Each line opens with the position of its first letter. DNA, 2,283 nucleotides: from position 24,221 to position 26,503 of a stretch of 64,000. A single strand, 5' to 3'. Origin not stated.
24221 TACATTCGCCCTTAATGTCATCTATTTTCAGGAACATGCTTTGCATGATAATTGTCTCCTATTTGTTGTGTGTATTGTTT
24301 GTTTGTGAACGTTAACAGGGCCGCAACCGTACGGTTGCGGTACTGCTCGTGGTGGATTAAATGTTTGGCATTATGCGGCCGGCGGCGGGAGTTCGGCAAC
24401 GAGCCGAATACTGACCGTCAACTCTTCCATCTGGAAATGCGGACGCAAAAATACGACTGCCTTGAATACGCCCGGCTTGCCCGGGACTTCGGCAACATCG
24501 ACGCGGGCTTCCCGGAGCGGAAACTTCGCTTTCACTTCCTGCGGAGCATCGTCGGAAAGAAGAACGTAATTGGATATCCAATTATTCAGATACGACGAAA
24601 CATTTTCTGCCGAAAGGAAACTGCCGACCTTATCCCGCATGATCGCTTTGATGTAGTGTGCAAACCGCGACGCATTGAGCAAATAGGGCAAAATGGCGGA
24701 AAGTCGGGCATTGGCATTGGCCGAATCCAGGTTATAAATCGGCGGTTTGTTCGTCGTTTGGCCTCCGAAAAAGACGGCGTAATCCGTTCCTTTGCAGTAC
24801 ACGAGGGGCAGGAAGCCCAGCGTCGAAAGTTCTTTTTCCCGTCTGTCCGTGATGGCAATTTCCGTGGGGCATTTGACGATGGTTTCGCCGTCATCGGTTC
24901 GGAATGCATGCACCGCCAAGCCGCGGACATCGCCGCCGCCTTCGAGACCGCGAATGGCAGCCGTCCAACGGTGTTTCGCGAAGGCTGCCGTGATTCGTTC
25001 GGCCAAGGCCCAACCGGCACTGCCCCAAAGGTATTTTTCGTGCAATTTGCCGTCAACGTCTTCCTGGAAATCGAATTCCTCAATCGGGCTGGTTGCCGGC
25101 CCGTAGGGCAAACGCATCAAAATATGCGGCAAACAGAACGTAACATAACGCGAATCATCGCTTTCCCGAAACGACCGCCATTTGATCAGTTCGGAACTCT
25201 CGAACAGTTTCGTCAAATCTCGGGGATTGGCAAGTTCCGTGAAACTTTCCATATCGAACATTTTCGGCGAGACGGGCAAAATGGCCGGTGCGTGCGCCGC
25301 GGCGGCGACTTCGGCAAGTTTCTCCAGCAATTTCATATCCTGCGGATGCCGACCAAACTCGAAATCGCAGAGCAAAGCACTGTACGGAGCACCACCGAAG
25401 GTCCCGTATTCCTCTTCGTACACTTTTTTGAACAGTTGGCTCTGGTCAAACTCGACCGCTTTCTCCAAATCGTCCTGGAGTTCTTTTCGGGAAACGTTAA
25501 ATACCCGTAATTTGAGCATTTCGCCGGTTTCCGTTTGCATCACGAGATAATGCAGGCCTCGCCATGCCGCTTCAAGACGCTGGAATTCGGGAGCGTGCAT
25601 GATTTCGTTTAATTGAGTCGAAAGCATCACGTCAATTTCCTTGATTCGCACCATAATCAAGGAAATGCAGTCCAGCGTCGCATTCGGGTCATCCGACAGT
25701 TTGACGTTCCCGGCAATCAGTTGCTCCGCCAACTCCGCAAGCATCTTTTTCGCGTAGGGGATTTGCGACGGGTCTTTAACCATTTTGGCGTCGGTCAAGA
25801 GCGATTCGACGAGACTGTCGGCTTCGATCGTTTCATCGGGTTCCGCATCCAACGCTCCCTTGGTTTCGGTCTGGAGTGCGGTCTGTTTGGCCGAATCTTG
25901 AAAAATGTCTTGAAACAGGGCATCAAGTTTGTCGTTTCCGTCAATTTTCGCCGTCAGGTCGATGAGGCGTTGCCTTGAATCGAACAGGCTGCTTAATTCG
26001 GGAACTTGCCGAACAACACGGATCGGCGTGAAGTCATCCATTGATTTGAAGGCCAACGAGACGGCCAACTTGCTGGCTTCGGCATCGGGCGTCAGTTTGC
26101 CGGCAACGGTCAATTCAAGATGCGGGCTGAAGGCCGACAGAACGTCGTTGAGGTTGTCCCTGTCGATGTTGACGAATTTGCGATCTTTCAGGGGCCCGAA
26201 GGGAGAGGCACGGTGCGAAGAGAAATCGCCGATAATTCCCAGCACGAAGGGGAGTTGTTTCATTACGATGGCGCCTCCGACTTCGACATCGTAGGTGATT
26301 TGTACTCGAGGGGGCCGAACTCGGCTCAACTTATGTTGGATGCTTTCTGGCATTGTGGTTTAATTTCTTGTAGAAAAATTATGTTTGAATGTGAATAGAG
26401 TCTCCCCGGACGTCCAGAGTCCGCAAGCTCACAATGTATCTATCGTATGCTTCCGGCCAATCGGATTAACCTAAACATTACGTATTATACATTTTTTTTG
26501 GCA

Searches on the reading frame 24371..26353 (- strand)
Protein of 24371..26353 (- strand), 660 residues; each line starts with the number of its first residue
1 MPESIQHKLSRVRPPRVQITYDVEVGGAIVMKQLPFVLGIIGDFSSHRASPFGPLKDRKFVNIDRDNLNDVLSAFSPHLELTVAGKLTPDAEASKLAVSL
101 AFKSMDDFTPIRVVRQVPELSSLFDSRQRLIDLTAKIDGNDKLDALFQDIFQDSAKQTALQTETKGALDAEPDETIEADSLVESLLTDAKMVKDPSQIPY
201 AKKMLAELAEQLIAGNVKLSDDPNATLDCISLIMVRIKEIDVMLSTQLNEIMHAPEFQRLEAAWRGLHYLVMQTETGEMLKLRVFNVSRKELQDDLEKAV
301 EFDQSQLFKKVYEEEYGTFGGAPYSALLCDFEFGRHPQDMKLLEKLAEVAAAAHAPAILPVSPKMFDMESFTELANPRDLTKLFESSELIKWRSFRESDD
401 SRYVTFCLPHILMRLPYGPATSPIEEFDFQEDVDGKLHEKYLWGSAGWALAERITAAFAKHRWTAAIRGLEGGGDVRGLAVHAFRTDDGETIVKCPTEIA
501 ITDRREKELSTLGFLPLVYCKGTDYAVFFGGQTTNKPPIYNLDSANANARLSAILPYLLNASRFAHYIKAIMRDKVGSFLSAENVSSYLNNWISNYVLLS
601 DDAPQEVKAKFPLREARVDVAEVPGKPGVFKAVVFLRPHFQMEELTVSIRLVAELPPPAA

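Call 14: search_protein_families(library=pfam, proteins=[window:24371-26353:-], max_evalue=0.00001)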
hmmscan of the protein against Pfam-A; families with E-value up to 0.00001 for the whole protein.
window:24371-26353:- (660 aa): 3 families
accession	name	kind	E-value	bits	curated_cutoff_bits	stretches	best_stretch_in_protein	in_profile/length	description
PF05943.17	VipB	-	9.8e-129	429.1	27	1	236-534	3-300/301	EvpB/VC_A0108, tail sheath N-terminal domain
PF05591.17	T6SS_VipA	-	4.9e-50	169.8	24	1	10-164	2-154/155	Type VI secretion system, VipA, VC_A0107 or Hcp2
PF18945.5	VipB_2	-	1.7e-43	147.8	27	1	545-655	2-112/112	EvpB/VC_A0108, tail sheath gpW/gp25-like domain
